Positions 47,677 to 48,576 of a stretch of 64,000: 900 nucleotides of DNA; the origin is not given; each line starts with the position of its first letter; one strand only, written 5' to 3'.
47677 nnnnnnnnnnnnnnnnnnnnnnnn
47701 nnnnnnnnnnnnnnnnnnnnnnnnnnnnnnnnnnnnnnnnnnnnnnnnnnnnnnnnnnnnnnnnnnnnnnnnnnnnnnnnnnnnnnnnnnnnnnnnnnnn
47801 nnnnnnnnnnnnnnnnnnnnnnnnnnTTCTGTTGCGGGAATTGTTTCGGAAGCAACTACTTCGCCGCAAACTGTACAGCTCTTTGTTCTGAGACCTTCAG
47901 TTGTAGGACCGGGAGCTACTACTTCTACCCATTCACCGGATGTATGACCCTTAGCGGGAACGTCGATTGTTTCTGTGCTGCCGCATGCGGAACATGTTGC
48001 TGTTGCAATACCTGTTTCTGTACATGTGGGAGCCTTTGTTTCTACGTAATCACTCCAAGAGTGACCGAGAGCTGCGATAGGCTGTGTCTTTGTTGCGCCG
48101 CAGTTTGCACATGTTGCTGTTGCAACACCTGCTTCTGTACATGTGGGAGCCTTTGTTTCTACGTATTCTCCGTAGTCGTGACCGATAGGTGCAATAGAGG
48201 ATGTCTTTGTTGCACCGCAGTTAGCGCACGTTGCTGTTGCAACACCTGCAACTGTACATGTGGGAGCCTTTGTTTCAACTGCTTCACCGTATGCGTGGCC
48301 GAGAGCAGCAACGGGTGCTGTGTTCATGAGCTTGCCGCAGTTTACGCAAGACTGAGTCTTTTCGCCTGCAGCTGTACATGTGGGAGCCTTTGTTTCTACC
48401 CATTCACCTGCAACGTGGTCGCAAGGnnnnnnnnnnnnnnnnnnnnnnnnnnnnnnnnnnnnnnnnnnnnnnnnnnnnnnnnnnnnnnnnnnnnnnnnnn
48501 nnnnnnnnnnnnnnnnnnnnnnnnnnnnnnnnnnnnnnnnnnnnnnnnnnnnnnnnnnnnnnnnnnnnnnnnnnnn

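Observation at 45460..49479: Eighteen extracellular His/Cys3 mini-modules used as linkers, with a positional rule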

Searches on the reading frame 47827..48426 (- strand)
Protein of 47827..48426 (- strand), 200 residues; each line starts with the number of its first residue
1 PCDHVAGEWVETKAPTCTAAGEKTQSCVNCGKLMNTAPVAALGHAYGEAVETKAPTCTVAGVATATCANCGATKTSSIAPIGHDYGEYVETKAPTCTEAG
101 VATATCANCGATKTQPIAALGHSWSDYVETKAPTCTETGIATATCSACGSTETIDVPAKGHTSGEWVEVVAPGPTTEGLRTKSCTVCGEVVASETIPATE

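Call 8: search_protein_families(library=pfam, proteins=[window:47827-48426:-], max_evalue=10)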
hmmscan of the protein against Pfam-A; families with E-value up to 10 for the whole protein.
seq(200 aa): 13 families
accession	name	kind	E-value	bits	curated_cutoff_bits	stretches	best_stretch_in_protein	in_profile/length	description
PF13248.11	Zn_ribbon_3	-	0.00014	21.6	27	1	24-33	2-11/26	zinc-ribbon domain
PF24460.1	DUF7575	-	0.29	11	28.5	0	23-32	2-11/28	Domain of unknown function (DUF7575)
PF14416.11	PMR5N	-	0.31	11.8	29.2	1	2-29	3-36/55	PMR5 N terminal Domain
PF21349.2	RUBY_RBDX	-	0.38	10.7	26.5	1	184-198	3-17/30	Rubrerythrin, rubredoxin-like domain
PF12773.13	DZR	-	0.55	10.9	27.3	2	11-34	9-34/45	Double zinc ribbon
PF05129.18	Zn_ribbon_Elf1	-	0.59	10.7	29.8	1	137-157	41-61/79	Transcription elongation factor Elf1 like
PF08271.17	Zn_Ribbon_TF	-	1.2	9.2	29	1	183-194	21-32/43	TFIIB zinc-binding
PF05495.17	zf-CHY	-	1.3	9.9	31.3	1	10-34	39-65/68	CHY zinc finger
PF19134.6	DUF5817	-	1.8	9.1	31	0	63-75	20-32/57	Domain of unknown function (DUF5817)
PF11571.13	Med27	-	3.3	8.6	25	0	178-198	48-69/86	Mediator complex subunit 27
PF23451.1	Zn_ribbon_PaaD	-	3.4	7.8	27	3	57-82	7-32/53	PaaD zinc beta ribbon domain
PF23477.1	zf_Tbcl_2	-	9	6.5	27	3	63-73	4-14/37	Probable treble clef zinc finger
PF22912.2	zf-DPOE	-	9.6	6.9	21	1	144-181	6-43/58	Zinc finger domain of DNA polymerase-epsilon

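Call 25: find_homologous_proteins(query=window:47827-48426:-)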
Query seq(200 aa) (200 aa): 267 proteins with E <= 0.001 among 3360 candidates; the best 120 are listed.
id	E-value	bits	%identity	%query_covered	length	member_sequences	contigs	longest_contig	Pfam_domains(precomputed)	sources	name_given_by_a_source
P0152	1.3e-57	213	45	85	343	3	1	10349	PF00963.25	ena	-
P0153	4.4e-53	198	48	93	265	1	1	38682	PF18439.8,PF24292.2,PF13695.13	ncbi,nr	ncbi:MAG: hypothetical protein IKL18_02640, partial [Oscillospiraceae bacterium]|nr:hypothetical pro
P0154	2.6e-48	182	48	80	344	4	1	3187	-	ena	-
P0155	1.6e-44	170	43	91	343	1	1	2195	-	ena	-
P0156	7.1e-42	161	50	75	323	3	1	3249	-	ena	-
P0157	4.4e-40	156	45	79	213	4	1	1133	-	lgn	-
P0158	1.3e-37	147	41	93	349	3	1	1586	-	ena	-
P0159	1.6e-37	147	40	87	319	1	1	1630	-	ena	-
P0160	5.4e-34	136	42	94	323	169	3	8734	PF01471.24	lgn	-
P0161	8.6e-34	135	41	80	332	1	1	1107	-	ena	-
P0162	9.3e-34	135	41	99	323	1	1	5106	PF01471.24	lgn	-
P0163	9.5e-34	135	41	99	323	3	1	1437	PF01471.24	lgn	-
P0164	2.0e-33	134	35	94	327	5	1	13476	-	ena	-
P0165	2.8e-33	133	39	98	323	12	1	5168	PF01471.24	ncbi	-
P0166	1.2e-32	131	46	79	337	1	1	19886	-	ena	-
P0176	3.3e-29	120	43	89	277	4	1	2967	PF05495.18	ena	-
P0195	3.6e-24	104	43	78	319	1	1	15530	PF02368.25,PF26918.1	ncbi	-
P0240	2.3e-16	78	39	77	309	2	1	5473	PF26918.1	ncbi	-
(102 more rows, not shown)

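Call 33: predict_structure(alignment_id=A2)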
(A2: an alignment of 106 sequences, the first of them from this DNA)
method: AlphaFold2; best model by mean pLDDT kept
length: 200 residues; sequences in the alignment: 106
mean_pLDDT: 94.5   pTM: 0.65
mean pLDDT of the five models: 94.5, 93.8, 93.7, 93.6, 93.6
residues with pLDDT >= 90: 166; 70-90: 29; 50-70: 4; < 50: 1
segments of 3 or more residues with pLDDT < 50: none
pLDDT, mean of each block of 10 residues (from residue 1): 90 98 97 97 98 98 98 98 98 98 98 98 98 97 98 98 87 75 90 79
secondary structure, 60 per line:
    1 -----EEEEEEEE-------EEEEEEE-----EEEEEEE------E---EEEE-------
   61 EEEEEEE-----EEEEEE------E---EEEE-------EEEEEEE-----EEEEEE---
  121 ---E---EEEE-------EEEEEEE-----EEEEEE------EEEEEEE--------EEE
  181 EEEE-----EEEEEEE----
elements in order: E6-13 E21-27 E33-39 E50-53 E61-67 E73-78 E89-92 E100-106 E112-117 E128-131 E139-145 E151-156 E163-169 E178-184 E190-196

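Call 38: fold_search(model_id=the predicted structure, library=pdb)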
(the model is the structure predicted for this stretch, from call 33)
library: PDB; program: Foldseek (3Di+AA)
matches with E <= 10: 1237; with E <= 0.001: 0
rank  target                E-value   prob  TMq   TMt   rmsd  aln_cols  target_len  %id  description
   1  7cqy_F                1.3e-03  0.84  0.14  0.07  38.8       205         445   12  Tetrathionate hydrolase from Acidithiobacillus ferrooxidans mutant - D325N (released 2021-01-27)
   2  9co0_B                2.2e-03  0.54  0.12  0.08  39.0       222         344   15  CryoEM structure of BAM in complex with the PTB2 open-state inhibitor (in SMA nanodisc) (released 2024-12-25)
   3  7cqy_C                3.6e-03  0.69  0.14  0.08  40.1       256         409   11  Tetrathionate hydrolase from Acidithiobacillus ferrooxidans mutant - D325N (released 2021-01-27)
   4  6l8a_E                4.8e-03  0.66  0.14  0.07  38.9       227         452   10  Tetrathionate hydrolase from Acidithiobacillus ferrooxidans (released 2020-11-11)
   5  7cqy_E                6.8e-03  0.54  0.13  0.07  38.8       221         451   10  Tetrathionate hydrolase from Acidithiobacillus ferrooxidans mutant - D325N (released 2021-01-27)
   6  7cqy_A                7.1e-03  0.54  0.13  0.07  40.5       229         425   12  Tetrathionate hydrolase from Acidithiobacillus ferrooxidans mutant - D325N (released 2021-01-27)
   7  3q7m                  7.1e-03  0.47  0.13  0.08  40.1       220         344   13  The crystal structure of BamB from the BAM complex in spacegroup I222 (released 2011-02-09)
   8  5ayw_B                7.5e-03  0.38  0.13  0.08  42.7       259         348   13  Structure of a membrane complex (released 2016-02-24)
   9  6l8a_B                7.9e-03  0.60  0.13  0.07  38.4       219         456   10  Tetrathionate hydrolase from Acidithiobacillus ferrooxidans (released 2020-11-11)
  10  8adg_B                1.0e-02  0.38  0.13  0.08  40.3       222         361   14  Cryo-EM structure of Darobactin 22 bound BAM complex (released 2023-01-11)
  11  8okv_B                1.1e-02  0.33  0.12  0.07  46.0       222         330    9  lipoprotein BT2095 from Bacteroides thetaiotamicron bound to cyanocobalamin CnCbl (released 2023-09-20)
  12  6l8a_F                1.3e-02  0.63  0.15  0.08  38.7       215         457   10  Tetrathionate hydrolase from Acidithiobacillus ferrooxidans (released 2020-11-11)
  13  7ado_A                1.7e-02  0.20  0.11  0.03  41.1       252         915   10  Cryo-EM structure of human ER membrane protein complex in lipid nanodiscs (released 2020-12-02)
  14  9qtu_C                1.7e-02  0.18  0.10  0.06  41.4       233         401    6  human PAN2-PAN3 deadenylase complex in the apo state (released 2025-12-10)
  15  6l8a_D                1.8e-02  0.41  0.13  0.06  39.1       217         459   12  Tetrathionate hydrolase from Acidithiobacillus ferrooxidans (released 2020-11-11)
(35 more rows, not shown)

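Call 70: search_protein_families(library=pfam, proteins=[P0240, P0195, P0153, P0176], max_evalue=0.01)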
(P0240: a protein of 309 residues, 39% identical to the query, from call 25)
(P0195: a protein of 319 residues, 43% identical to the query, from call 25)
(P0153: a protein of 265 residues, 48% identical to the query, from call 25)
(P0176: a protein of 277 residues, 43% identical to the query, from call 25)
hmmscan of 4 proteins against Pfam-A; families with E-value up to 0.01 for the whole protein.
P0240 (309 aa): 1 family
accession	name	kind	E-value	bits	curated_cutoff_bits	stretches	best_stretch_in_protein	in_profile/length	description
PF02368.24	Big_2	-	0.00047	20.5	22.8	1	214-270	19-74/79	Bacterial Ig-like domain (group 2)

P0195 (319 aa): 2 families
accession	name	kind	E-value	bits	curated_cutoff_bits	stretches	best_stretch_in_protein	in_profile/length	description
PF02368.24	Big_2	-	6.6e-07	29.6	22.8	1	207-267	9-70/79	Bacterial Ig-like domain (group 2)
PF01113.26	DapB_N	-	0.00074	20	25.6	1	225-305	12-97/124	Dihydrodipicolinate reductase, N-terminus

P0153 (265 aa): 5 families
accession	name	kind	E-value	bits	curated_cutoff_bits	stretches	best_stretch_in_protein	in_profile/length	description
PF24292.1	DUF7479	-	2.7e-07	31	27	0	42-59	29-46/60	Domain of unknown function (DUF7479)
PF18439.7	zf_UBZ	-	7.9e-06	25.9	25.6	0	118-134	1-17/32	Ubiquitin-Binding Zinc Finger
PF13695.12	Zn_ribbon_3CxxC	-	1.1e-05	26.3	23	0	41-92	3-52/100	Zinc-binding domain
PF05495.17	zf-CHY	-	6.3e-05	23.8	31.3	1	29-92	8-65/68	CHY zinc finger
PF05191.20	ADK_lid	-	0.0045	17.3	26.6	0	6-15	23-32/36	Adenylate kinase, active site lid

P0176 (277 aa): 1 family
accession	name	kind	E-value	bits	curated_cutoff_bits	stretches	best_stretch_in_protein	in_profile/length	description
PF05495.17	zf-CHY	-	1e-06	29.5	31.3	1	64-131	5-65/68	CHY zinc finger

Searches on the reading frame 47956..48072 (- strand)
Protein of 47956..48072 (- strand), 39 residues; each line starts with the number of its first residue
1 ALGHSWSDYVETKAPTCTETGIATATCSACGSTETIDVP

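Call 8: search_protein_families(library=pfam, proteins=[window:47956-48072:-], max_evalue=10)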
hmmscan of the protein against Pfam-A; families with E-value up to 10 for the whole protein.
seq(39 aa): 0 families

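Call 11: search_solved_structures(query=A1, max_evalue=10, show_alignments=3)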
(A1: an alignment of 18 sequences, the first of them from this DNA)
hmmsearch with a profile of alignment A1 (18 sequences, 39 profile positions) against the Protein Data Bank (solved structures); distinct sequences matched with E-value up to 10: 127 (the best 60 are shown).
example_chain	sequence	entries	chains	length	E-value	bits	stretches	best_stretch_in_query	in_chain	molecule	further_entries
2i13_A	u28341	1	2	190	7.5e-09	38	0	17-34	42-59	Aart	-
6ml2_A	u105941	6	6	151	8.6e-06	28.2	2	18-34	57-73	Zinc finger and BTB domain-containing protein 24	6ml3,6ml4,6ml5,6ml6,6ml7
9w1v_A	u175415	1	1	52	1.4e-05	27.5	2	24-38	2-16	RUBREDOXIN 3796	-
9qa6_A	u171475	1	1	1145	2.7e-05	26.7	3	3-34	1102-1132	IgA protease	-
1mey_C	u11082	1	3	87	0.0011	21.6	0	17-33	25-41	CONSENSUS ZINC FINGER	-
9zdh_A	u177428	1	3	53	0.0015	21.1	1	23-38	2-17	Rubredoxin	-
1t9p_A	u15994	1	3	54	0.0016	21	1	22-35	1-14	Rubredoxin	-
1c09_A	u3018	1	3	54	0.0026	20.3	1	22-35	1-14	RUBREDOXIN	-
1rb9_A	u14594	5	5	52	0.0034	20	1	23-33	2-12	RUBREDOXIN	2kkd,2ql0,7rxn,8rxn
4rxn_A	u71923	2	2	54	0.0037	19.8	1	22-33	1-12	RUBREDOXIN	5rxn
1spw_A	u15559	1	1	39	0.0038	19.8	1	26-33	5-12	Rubredoxin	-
1smm_A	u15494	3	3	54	0.0041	19.7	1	22-35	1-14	Rubredoxin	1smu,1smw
2kmk_A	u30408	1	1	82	0.0047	19.5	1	20-35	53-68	Zinc finger protein Gfi-1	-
1bfy_A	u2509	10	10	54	0.0057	19.2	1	22-35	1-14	RUBREDOXIN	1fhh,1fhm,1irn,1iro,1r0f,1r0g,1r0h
1e8j_A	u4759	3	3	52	0.0059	19.2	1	26-33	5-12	RUBREDOXIN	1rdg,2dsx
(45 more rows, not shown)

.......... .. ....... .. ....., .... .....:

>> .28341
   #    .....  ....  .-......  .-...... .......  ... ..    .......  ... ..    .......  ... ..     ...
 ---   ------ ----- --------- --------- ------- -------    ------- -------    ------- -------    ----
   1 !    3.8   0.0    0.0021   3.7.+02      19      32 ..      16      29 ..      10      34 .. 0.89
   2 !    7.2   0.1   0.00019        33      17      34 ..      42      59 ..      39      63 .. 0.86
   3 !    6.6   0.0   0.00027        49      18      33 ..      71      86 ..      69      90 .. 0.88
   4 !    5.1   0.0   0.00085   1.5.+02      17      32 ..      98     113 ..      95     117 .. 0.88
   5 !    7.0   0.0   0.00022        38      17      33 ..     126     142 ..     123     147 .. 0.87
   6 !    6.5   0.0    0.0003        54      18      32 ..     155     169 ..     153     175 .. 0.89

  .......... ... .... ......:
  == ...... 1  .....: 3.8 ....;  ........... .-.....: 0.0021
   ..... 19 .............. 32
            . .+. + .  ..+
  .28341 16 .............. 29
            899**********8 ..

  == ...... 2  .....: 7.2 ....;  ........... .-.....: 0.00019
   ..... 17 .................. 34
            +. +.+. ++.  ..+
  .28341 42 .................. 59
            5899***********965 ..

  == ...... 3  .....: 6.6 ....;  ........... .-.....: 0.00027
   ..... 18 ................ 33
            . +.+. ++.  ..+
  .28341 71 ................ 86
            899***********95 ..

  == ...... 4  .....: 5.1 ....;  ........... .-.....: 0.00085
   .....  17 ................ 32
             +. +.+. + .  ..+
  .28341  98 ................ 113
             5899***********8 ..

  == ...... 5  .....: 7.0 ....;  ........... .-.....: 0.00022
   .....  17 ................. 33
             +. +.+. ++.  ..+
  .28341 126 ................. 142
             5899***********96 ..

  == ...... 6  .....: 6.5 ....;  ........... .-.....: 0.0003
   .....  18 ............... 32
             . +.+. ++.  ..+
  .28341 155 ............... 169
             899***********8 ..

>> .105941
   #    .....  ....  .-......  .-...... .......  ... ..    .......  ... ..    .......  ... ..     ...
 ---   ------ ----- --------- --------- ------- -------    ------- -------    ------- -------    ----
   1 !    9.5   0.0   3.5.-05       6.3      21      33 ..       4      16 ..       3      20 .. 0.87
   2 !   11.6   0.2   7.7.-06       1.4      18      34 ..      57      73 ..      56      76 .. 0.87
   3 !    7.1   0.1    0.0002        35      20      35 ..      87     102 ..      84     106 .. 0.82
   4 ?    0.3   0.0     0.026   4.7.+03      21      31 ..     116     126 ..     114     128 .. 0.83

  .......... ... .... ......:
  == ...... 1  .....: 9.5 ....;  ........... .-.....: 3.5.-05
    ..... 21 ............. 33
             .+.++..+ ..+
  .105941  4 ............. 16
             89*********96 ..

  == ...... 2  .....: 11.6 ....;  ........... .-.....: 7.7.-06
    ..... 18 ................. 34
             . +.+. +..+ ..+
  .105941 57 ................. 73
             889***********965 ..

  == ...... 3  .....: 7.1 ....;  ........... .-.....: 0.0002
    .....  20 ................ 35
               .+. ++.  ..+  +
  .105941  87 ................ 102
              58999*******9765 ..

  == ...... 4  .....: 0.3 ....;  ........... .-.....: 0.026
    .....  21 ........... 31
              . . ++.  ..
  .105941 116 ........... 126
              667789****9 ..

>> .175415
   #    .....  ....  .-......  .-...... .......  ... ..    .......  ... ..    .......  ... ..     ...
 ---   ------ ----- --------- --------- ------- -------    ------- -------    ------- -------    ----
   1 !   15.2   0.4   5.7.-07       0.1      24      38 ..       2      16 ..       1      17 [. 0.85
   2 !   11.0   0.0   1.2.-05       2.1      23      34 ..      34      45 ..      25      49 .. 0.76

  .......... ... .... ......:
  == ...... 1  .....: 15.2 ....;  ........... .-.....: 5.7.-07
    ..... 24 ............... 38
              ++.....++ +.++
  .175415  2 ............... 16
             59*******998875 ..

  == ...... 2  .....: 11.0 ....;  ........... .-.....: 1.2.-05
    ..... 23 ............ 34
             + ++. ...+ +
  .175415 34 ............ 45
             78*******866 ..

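Call 12: search_solved_structures(query=A1, max_evalue=0.0001, show_alignments=5)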
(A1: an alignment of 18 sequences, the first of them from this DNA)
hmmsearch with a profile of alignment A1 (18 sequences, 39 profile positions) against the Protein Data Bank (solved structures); distinct sequences matched with E-value up to 0.0001: 4.
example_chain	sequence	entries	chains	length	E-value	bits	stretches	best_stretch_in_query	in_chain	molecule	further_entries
2i13_A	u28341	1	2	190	7.5e-09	38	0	17-34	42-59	Aart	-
6ml2_A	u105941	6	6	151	8.6e-06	28.2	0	18-34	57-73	Zinc finger and BTB domain-containing protein 24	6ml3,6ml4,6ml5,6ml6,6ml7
9w1v_A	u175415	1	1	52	1.4e-05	27.5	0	24-38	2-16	RUBREDOXIN 3796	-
9qa6_A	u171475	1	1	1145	2.7e-05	26.7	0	3-34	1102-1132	IgA protease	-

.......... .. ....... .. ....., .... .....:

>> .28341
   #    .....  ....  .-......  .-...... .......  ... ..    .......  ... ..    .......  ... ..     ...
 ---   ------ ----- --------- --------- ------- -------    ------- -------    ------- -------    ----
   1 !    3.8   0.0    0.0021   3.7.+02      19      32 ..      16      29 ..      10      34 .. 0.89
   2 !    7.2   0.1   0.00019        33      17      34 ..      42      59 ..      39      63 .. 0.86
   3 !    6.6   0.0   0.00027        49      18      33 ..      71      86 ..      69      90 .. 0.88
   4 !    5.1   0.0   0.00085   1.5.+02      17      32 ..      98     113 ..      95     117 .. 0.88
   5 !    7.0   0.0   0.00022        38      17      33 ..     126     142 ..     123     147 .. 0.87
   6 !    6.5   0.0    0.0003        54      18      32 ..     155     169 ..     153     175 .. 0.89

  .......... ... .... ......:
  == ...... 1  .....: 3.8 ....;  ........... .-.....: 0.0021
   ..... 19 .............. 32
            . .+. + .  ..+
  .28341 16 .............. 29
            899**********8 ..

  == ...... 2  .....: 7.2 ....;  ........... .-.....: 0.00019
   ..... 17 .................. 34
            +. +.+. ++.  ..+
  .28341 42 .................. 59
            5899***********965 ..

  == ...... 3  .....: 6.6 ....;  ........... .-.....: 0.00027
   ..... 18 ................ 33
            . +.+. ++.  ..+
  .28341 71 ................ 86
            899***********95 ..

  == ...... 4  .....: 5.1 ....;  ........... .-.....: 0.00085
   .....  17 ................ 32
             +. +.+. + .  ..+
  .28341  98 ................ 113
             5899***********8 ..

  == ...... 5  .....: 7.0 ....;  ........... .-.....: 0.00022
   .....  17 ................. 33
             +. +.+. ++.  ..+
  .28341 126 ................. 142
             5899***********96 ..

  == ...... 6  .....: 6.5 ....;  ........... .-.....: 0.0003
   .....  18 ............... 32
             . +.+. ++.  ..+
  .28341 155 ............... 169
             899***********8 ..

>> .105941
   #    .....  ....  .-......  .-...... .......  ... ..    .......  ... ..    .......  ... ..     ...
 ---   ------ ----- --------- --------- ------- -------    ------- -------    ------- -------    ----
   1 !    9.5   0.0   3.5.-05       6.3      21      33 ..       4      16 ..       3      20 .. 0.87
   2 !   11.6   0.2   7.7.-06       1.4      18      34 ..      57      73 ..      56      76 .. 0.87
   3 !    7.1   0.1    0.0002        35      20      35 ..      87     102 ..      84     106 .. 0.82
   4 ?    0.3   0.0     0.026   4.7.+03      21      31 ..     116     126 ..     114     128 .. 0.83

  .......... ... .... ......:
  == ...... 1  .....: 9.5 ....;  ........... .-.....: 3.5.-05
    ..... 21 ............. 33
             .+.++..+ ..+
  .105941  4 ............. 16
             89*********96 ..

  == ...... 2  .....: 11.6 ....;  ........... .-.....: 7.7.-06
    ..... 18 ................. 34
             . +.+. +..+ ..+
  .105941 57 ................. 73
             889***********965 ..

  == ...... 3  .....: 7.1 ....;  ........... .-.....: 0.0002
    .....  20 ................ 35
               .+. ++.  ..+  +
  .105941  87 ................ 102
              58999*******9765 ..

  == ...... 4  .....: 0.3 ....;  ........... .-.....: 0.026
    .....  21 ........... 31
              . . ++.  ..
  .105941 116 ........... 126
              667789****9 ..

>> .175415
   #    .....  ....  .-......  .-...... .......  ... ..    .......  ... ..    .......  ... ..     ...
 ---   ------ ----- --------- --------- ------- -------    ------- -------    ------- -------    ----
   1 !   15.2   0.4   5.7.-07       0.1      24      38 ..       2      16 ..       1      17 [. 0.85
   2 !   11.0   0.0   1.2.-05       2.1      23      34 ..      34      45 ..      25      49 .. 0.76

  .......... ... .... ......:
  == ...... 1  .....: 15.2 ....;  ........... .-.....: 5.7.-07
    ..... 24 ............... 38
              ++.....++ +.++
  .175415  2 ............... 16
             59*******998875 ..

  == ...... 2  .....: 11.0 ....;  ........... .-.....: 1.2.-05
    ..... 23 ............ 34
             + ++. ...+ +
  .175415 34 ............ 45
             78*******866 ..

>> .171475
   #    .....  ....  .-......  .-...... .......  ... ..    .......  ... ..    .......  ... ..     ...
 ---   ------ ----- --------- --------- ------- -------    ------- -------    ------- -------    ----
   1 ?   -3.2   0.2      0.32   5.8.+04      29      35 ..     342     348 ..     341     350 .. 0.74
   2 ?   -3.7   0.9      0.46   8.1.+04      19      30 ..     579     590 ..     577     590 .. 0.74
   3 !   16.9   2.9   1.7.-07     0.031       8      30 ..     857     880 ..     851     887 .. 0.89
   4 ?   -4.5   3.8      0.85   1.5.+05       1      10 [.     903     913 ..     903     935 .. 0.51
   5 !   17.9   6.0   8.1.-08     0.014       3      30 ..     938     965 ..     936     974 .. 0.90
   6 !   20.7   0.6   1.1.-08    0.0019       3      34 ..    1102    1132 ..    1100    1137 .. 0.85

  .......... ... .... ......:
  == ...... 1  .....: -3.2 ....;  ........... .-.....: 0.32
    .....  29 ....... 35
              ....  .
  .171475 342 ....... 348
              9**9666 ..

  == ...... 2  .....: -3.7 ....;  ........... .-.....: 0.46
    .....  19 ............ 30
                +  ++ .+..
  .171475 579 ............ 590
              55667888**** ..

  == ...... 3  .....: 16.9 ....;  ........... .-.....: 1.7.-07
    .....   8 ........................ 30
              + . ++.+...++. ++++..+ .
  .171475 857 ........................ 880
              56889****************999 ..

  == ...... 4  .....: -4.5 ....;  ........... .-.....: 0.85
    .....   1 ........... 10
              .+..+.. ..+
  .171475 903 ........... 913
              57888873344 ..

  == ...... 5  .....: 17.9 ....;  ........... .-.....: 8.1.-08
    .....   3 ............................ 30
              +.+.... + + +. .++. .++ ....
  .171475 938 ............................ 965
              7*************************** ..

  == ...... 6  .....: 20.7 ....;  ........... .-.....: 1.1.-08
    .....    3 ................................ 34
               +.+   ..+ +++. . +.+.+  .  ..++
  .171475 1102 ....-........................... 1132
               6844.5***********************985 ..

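Call 18: search_protein_representatives(alignment_id=A1)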
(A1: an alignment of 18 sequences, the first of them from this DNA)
Query: 18 sequences, 39 profile positions. Proteins with E-value up to 0.001 (for the whole library): 52207; up to 1e-10: 26625; up to 1e-30: 6505. The best 150 are listed.
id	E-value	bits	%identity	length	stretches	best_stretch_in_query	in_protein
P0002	2.2e-291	955.1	-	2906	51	1-37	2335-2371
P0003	1.7e-275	904.2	-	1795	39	1-38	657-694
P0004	4.5e-242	797.2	-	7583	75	2-37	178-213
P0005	4.3e-235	774.9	-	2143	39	2-35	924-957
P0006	9.2e-221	729.0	-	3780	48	1-30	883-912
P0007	5.1e-216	713.9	-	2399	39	1-38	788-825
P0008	8.1e-212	700.4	-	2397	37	2-38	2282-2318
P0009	2.7e-207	686.0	-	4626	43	1-38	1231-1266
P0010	1.3e-204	677.4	-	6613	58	2-39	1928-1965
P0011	1.2e-202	671.1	-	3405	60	4-38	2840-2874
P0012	1.2e-200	664.6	-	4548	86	3-38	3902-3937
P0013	6.6e-193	639.9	-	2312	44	1-39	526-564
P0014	3.2e-192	637.7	-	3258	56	1-38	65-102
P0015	2.2e-186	619.0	-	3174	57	1-39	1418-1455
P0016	3.5e-186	618.4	-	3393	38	1-39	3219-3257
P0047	1.5e-147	494.8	-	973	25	2-37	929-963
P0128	4.2e-120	406.9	-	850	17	1-36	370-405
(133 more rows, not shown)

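Call 70: search_protein_families(library=pfam, proteins=[P0047, P0128], max_evalue=0.01)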
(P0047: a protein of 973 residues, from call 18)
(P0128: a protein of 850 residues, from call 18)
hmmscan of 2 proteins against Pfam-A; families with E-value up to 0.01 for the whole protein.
P0047 (973 aa): 0 families

P0128 (850 aa): 3 families
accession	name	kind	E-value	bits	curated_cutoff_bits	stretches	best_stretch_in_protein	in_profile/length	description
PF05495.17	zf-CHY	-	7e-07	30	31.3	0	429-479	17-64/68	CHY zinc finger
PF02368.24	Big_2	-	2.8e-05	24.4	22.8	1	782-828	31-78/79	Bacterial Ig-like domain (group 2)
PF18439.7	zf_UBZ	-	0.0049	16.9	25.6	0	237-252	1-16/32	Ubiquitin-Binding Zinc Finger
